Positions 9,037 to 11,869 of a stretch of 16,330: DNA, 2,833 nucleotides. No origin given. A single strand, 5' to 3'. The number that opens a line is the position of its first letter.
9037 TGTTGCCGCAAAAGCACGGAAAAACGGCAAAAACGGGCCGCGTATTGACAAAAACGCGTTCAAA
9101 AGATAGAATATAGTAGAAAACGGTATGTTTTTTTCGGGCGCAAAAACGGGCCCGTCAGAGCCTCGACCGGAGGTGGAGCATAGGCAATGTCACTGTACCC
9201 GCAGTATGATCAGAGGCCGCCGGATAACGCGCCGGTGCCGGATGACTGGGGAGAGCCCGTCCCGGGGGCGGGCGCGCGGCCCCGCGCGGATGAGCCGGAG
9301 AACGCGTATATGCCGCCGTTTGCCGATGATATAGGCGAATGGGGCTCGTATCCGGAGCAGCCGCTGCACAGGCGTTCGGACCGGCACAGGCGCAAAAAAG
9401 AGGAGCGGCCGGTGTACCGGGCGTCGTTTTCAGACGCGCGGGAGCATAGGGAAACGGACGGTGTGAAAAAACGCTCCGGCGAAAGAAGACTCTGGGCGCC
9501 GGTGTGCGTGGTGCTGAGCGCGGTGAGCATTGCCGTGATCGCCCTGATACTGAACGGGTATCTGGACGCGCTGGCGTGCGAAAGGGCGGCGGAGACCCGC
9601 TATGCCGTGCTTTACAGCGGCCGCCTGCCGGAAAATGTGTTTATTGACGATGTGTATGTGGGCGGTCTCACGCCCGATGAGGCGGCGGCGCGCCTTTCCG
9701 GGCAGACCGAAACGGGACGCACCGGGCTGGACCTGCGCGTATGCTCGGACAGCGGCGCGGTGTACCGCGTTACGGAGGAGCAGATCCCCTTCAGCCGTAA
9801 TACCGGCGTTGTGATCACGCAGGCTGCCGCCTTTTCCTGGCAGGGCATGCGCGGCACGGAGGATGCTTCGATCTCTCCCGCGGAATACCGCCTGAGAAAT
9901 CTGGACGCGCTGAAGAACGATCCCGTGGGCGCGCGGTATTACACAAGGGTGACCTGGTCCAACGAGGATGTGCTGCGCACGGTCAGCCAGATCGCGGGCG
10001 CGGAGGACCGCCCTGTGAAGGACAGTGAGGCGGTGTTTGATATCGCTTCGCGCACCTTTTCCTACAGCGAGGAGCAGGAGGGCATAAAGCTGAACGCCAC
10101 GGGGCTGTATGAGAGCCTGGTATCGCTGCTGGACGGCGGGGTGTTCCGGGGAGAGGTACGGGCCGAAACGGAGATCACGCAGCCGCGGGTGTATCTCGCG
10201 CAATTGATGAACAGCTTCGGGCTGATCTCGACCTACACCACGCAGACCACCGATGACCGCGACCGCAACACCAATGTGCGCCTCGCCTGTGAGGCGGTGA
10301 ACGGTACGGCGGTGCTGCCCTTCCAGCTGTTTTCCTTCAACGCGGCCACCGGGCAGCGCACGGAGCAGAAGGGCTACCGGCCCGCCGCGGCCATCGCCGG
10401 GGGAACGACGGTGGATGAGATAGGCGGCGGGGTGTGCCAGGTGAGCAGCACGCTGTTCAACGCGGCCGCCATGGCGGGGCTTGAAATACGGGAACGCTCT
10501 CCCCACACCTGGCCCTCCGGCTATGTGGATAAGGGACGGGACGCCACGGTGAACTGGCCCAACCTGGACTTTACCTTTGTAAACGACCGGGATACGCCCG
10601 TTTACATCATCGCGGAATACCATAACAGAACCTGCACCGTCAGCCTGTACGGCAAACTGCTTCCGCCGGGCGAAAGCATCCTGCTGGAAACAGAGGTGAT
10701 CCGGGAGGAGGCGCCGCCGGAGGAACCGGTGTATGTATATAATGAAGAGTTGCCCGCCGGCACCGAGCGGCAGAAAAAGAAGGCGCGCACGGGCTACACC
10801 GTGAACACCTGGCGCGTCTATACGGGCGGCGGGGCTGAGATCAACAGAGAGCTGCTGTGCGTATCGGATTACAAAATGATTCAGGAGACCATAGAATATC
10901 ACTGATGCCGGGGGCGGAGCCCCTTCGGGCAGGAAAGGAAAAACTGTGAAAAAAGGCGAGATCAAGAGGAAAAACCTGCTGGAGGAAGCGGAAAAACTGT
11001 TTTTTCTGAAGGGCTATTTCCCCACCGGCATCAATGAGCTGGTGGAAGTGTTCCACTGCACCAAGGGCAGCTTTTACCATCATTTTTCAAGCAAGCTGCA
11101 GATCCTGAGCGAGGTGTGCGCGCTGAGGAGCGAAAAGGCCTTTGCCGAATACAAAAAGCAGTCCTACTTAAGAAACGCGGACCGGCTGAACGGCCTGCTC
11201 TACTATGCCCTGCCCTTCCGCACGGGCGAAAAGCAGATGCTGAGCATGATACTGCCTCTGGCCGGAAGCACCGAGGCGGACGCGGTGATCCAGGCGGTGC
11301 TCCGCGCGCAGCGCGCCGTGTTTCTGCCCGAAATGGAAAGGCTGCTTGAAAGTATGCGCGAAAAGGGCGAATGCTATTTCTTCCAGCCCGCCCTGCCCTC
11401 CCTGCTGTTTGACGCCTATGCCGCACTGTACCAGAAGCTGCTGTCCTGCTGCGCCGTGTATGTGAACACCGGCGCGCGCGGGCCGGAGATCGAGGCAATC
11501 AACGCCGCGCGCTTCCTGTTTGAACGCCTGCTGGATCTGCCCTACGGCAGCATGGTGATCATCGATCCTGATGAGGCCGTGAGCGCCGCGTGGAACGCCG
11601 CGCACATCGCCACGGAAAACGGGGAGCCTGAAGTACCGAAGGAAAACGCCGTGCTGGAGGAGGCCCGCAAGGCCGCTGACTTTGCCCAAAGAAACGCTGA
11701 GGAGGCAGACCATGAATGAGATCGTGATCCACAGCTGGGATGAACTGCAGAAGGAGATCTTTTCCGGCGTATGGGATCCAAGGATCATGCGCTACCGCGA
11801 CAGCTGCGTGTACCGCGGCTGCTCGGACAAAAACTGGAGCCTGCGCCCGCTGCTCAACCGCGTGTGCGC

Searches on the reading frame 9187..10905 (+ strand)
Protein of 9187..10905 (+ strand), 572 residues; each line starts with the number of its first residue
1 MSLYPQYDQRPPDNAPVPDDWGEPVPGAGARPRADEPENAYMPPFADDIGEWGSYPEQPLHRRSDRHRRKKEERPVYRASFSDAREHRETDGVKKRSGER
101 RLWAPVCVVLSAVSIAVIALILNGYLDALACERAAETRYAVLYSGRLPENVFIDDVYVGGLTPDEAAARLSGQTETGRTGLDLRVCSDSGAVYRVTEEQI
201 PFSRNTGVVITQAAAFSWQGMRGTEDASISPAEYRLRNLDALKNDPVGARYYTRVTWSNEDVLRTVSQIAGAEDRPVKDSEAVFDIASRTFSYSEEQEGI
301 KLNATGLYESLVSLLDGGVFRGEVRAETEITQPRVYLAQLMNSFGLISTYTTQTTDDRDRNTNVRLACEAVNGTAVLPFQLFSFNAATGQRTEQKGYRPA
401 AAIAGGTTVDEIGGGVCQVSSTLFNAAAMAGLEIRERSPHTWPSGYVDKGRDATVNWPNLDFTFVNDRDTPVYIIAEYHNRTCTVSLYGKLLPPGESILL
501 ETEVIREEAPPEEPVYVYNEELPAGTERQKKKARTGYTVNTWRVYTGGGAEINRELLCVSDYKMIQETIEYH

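Call 12: search_protein_families(library=pfam, proteins=[window:9187-10905:+], max_evalue=0.001)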
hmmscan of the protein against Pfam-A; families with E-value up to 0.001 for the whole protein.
window:9187-10905:+ (572 aa): 2 families
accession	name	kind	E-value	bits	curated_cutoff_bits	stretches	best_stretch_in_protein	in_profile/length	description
PF04294.18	VanW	-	2.4e-46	156.9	27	1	360-488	2-130/130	VanW like protein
PF07501.17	G5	-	9.5e-07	29.4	23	1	502-557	2-57/75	G5 domain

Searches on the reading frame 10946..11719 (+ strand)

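Call 12: search_protein_families(library=pfam, proteins=[window:10946-11719:+], max_evalue=0.001)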
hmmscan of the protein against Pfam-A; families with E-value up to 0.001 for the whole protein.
window:10946-11719:+ (257 aa): 1 family
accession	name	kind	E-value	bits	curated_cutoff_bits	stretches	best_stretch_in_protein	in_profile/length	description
PF00440.29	TetR_N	-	1.2e-09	38.2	24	1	11-57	1-47/47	Bacterial regulatory proteins, tetR family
